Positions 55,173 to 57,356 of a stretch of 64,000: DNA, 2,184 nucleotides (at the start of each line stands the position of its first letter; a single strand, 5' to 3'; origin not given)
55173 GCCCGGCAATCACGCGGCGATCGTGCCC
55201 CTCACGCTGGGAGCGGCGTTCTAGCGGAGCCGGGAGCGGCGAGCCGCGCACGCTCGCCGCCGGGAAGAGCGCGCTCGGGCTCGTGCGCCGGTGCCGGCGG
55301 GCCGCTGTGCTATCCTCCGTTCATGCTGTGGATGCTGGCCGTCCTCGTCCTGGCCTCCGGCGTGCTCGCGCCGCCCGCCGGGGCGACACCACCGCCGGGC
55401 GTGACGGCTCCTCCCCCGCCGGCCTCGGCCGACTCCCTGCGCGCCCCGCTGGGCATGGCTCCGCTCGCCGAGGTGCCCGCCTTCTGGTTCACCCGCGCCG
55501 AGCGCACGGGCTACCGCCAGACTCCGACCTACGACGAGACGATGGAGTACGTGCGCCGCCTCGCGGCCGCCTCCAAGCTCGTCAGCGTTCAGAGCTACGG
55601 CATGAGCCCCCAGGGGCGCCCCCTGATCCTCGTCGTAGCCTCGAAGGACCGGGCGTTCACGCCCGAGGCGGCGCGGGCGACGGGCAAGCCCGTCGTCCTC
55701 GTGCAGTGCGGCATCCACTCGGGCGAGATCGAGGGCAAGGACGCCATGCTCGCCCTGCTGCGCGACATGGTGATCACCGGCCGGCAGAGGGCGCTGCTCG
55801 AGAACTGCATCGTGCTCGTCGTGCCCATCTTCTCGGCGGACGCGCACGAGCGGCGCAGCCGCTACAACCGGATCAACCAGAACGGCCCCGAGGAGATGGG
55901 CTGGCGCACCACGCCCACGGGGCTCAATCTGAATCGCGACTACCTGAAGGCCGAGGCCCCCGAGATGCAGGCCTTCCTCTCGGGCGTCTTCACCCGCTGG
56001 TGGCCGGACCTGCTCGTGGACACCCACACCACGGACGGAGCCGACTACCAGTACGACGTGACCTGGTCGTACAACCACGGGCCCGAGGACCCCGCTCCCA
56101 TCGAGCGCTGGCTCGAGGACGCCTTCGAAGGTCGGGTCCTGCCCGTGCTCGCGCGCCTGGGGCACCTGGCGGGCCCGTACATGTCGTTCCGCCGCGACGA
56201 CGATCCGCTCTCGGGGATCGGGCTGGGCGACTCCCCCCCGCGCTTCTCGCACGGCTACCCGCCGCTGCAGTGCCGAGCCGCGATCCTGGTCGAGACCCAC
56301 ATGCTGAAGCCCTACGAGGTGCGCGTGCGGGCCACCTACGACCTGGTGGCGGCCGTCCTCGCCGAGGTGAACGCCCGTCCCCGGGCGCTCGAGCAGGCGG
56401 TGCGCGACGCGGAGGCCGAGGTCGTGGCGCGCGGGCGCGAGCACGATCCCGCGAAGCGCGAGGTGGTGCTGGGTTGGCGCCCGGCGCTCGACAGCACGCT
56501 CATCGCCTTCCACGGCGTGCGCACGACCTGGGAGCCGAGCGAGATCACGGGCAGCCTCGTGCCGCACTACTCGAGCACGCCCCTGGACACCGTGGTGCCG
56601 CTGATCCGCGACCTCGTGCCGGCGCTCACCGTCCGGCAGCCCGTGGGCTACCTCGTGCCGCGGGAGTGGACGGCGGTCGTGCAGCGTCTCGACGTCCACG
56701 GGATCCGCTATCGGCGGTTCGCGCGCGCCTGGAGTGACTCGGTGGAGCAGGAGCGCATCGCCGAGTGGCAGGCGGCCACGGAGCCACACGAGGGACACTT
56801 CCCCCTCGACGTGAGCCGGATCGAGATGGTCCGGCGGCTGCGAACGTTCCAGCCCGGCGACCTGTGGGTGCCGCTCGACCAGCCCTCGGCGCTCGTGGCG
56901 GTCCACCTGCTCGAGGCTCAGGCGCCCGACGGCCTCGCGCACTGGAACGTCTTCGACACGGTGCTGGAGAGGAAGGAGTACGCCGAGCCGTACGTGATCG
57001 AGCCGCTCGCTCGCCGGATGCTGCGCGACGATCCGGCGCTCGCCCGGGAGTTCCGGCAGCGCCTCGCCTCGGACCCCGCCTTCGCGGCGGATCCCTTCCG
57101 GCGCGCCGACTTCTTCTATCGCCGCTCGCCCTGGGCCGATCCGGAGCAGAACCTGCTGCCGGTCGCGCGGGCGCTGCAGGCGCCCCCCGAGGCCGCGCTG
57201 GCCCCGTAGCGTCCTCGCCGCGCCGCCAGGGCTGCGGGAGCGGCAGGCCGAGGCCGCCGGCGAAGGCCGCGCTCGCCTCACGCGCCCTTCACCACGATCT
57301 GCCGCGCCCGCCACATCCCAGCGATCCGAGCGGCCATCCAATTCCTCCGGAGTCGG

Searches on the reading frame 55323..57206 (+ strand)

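Call 41: search_protein_families(library=pfam, proteins=[window:55323-57206:+], max_evalue=0.001)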
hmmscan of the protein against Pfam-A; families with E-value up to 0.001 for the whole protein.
window:55323-57206:+ (628 aa): 1 family
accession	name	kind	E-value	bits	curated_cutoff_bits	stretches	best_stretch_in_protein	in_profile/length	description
PF00246.29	Peptidase_M14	-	6.7e-14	52.6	21.6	1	75-208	3-134/286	Zinc carboxypeptidase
